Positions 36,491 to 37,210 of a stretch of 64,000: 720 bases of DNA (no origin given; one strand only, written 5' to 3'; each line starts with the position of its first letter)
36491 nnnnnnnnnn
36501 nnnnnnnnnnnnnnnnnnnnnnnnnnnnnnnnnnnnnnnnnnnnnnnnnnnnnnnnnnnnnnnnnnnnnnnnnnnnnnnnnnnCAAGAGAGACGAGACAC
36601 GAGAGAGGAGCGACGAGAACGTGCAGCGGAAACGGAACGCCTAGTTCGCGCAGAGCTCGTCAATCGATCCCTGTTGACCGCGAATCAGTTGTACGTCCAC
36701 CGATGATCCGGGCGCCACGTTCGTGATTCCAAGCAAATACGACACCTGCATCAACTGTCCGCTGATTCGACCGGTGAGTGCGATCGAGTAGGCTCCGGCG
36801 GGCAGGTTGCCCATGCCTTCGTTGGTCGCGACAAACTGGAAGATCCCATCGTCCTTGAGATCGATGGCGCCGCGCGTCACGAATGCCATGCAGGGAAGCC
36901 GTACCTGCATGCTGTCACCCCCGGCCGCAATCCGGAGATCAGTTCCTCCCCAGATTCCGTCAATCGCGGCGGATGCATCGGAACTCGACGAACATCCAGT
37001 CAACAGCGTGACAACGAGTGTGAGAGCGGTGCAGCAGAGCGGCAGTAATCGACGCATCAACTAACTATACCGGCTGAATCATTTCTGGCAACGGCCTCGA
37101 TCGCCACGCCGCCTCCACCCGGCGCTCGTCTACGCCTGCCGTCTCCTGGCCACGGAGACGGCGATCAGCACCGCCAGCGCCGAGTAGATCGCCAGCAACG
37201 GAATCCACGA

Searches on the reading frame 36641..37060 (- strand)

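Call 4: search_protein_families(library=pfam, proteins=[window:36641-37060:-], max_evalue=0.1)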
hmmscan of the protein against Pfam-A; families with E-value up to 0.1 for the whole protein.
window:36641-37060:- (139 aa): 0 families

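Call 5: search_protein_families(library=ncbifam, proteins=[window:36641-37060:-], max_evalue=0.1)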
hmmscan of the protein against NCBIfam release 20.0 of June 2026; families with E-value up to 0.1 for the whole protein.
window:36641-37060:- (139 aa): 2 families
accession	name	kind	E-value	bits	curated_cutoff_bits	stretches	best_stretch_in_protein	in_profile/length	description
NF033714.1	blaBBI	exception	0.016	14.6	625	1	11-81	12-86/304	BBI family class A beta-lactamase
NF058595.1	invert_tail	domain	0.02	15.2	37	0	3-29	51-78/113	lipo-invert putative C-terminal anchoring domain-containing protein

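Call 72: search_protein_families(library=padloc, proteins=[window:36641-37060:-], max_evalue=0.01)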
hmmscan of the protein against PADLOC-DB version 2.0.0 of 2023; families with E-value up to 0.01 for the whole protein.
window:36641-37060:- (139 aa): 0 families
